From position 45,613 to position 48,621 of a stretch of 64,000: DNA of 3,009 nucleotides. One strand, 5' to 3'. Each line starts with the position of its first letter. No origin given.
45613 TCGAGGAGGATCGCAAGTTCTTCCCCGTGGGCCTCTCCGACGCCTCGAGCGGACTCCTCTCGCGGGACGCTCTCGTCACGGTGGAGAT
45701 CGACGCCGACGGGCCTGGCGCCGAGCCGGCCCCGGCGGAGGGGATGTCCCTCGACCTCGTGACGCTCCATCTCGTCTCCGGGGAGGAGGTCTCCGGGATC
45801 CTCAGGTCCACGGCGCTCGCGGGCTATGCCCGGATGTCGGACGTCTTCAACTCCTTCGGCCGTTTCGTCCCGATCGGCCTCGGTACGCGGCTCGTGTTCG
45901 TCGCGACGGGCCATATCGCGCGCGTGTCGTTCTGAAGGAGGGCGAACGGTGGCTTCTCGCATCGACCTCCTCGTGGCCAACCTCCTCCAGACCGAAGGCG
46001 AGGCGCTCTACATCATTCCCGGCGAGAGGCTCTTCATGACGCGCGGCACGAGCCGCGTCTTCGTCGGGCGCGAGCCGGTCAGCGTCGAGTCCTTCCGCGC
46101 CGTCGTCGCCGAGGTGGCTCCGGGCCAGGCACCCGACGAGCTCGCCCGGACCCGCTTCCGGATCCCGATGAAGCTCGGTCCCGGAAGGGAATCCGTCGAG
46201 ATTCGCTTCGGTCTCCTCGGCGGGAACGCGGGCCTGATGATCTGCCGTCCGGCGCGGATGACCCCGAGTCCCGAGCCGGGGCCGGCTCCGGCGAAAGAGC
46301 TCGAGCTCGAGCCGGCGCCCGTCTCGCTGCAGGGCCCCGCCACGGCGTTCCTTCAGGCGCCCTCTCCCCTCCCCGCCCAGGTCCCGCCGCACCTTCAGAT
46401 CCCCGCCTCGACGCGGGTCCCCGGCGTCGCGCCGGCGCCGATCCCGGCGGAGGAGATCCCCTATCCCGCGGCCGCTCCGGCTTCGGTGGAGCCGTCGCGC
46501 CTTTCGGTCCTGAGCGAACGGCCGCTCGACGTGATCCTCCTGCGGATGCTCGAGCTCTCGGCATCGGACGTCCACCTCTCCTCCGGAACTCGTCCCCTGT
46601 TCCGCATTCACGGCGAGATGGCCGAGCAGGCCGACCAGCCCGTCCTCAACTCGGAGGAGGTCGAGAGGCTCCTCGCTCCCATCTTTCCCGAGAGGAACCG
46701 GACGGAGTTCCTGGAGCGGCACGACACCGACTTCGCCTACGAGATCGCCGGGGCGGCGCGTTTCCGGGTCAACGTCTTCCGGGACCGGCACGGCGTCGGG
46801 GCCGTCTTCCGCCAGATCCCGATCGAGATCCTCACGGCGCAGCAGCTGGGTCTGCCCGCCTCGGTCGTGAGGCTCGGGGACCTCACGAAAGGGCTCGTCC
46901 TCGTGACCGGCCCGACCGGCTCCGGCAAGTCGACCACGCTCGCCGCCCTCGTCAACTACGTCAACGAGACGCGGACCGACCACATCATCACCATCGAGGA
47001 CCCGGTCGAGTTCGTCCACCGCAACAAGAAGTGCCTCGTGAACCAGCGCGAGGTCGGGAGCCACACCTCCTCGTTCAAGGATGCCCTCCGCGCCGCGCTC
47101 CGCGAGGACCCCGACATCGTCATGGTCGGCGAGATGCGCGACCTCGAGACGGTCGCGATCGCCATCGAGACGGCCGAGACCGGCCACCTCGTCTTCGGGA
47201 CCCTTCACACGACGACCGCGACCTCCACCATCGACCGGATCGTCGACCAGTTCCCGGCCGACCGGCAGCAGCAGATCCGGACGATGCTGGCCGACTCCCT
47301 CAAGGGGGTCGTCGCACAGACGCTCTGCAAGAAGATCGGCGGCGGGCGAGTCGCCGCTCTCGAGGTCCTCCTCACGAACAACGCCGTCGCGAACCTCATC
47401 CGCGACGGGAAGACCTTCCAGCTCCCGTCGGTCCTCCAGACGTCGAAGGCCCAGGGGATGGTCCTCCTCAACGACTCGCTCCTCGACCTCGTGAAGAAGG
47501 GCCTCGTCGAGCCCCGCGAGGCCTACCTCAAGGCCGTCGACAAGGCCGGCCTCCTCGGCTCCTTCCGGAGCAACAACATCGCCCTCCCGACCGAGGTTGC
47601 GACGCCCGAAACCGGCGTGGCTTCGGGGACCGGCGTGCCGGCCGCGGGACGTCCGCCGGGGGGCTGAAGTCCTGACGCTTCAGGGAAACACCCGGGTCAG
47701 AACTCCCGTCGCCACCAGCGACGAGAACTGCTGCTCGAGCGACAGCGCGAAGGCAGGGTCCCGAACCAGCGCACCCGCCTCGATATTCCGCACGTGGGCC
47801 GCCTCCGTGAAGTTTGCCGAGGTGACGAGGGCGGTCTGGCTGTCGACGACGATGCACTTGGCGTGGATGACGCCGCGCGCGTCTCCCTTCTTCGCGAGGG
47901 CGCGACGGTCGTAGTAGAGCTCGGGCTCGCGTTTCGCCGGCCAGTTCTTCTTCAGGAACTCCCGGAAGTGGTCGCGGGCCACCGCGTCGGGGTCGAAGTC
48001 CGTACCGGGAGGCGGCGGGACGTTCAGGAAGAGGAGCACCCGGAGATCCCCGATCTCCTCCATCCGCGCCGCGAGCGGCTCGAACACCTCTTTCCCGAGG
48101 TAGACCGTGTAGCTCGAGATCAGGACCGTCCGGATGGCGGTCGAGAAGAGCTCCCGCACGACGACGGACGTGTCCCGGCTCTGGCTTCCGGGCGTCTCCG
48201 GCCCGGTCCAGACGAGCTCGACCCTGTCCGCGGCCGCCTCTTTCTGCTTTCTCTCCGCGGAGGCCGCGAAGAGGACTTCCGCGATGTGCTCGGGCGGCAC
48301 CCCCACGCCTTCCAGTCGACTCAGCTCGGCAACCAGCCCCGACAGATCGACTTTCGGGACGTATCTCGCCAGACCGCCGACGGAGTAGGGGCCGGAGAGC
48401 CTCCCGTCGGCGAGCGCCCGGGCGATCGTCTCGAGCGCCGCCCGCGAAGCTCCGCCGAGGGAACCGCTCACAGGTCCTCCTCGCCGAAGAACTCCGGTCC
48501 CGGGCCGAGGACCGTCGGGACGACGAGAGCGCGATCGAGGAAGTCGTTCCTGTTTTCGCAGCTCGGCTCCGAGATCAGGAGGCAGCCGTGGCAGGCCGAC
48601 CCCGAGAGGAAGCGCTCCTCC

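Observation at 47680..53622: Compact helicase-DUF1998-PLD (DrmA-DrmB-DrmC-like) defence operon with no methyltransferase in reach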

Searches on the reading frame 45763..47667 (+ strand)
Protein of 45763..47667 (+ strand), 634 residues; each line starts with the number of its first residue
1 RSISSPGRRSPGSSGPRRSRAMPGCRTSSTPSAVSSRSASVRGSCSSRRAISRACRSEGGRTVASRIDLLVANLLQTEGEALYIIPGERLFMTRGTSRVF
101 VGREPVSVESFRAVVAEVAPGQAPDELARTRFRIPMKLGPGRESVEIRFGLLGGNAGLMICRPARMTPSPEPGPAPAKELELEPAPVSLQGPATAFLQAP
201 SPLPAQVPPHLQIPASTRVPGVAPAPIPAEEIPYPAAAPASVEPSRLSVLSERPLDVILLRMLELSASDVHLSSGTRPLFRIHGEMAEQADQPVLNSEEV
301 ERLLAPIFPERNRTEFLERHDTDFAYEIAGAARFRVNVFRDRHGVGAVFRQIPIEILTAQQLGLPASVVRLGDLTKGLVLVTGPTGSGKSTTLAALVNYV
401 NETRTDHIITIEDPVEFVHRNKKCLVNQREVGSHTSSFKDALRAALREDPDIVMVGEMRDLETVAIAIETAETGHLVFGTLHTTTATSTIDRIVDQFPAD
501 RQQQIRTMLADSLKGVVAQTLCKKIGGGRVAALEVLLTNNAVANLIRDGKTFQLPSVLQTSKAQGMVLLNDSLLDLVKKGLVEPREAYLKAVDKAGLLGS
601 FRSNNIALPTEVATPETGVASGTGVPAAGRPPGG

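Call 9: search_protein_families(library=pfam, proteins=[window:45763-47667:+], max_evalue=0.001)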
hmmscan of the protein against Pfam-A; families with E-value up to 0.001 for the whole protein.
window:45763-47667:+ (634 aa): 5 families
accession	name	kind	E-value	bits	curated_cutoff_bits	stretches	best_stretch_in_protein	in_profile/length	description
PF00437.27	T2SSE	-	1.6e-47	162.4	24.9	1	253-525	10-281/370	Type II/IV secretion system protein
PF13401.12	AAA_22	-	0.0001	23.1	27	1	375-416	4-44/130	AAA domain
PF13191.12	AAA_16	-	0.00013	23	32.6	1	374-409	24-54/167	AAA ATPase domain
PF13476.12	AAA_23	-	0.00038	21.6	27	1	373-396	16-39/201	AAA domain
PF13555.12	AAA_29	-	0.00088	19.4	27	0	376-397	22-43/61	P-loop containing region of AAA domain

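Call 86: search_protein_families(library=padloc, proteins=[window:45826-47667:+], max_evalue=0.001)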
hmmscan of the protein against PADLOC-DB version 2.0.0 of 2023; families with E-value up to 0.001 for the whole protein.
window:45826-47667:+ (613 aa): 2 families
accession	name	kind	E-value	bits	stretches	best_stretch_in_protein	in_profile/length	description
PDLC04140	mad8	-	5.5e-08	30.7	1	354-406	26-70/314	mads_8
PDLC04135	mad3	-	8.5e-05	20.2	1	355-379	22-45/374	mads_3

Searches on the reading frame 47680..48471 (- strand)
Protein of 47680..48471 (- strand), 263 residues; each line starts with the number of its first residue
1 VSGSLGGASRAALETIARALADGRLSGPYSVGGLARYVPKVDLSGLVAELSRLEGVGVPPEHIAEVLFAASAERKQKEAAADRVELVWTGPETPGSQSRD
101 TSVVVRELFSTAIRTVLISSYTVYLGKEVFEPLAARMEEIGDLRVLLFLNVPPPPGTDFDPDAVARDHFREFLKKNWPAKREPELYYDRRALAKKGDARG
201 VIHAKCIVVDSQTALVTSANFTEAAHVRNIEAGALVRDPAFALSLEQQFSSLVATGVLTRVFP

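Call 5: search_protein_families(library=pfam, proteins=[window:47680-48471:-], max_evalue=0.01)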
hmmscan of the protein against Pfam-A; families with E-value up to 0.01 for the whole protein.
window:47680-48471:- (263 aa): 2 families
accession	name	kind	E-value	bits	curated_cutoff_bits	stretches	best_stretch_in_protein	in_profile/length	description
PF13091.12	PLDc_2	-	3.4e-13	50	27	1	107-252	3-131/132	PLD-like domain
PF00614.28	PLDc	-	0.0014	19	21.9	1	200-223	3-26/28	Phospholipase D Active site motif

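Call 6: search_protein_families(library=padloc, proteins=[window:47680-48471:-], max_evalue=0.01)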
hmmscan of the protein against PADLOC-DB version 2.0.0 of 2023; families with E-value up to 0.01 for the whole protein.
window:47680-48471:- (263 aa): 30 families (the best 25 are shown)
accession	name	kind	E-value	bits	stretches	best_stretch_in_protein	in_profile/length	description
PDLC02587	DrmC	-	1.1e-84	281.6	1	8-262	8-265/267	DrmC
PDLC02597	DrmC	-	2.1e-42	143.7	1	67-251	66-234/242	DrmC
PDLC02585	DrmC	-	5.9e-33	112.5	1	55-261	61-253/253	DrmC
PDLC02588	DrmC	-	8.1e-27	92.5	2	194-261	185-252/256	DrmC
PDLC02607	DrmC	-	3.9e-25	86.6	1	29-255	38-256/265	DrmC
PDLC02613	DrmC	-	4e-25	86.6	1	43-260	42-260/262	DrmC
PDLC02606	DrmC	-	1.1e-24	85.1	1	67-261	2-182/182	DrmC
PDLC02595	DrmC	-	3.3e-23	80.8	1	11-261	23-267/269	DrmC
PDLC02605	DrmC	-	7.4e-21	72.9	1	57-261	73-268/270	DrmC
PDLC02591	DrmC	-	9.1e-19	65.6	2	173-256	173-254/260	DrmC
PDLC02602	DrmC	-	3.3e-18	63.8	1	61-255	68-251/381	DrmC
PDLC02608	DrmC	-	6.3e-18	63.1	2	200-258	99-157/162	DrmC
PDLC02612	DrmC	-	3.2e-17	60.9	1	200-259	172-231/235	DrmC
PDLC02616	DrmC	-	1.7e-16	58.6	2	195-260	158-223/224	DrmC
PDLC02589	DrmC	-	2.8e-15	54.1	1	68-261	77-262/264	DrmC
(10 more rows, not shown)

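Call 17: search_protein_families(library=ncbifam, proteins=[window:47680-48471:-], max_evalue=0.001)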
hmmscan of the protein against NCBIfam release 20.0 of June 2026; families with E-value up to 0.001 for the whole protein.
window:47680-48471:- (263 aa): 2 families
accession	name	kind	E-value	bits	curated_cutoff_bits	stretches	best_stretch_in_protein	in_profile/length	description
NF038319.1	DISARM_DrmC_I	equivalog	7.1e-52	176.3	133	1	9-253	6-235/236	DISARM system phospholipase D-like protein DrmC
NF010492.0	PRK13912.1-3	equivalog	0.00097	18.8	297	0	193-249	112-168/178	nuclease NucT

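Call 52: search_solved_structures(query=window:47683-48471:-, max_evalue=0.001)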
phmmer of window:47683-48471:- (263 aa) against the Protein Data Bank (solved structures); distinct sequences matched with E-value up to 0.001: 1.
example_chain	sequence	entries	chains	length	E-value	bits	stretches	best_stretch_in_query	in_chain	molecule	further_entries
7e0m_A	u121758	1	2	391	0.00068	22.3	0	197-241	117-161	Phospholipase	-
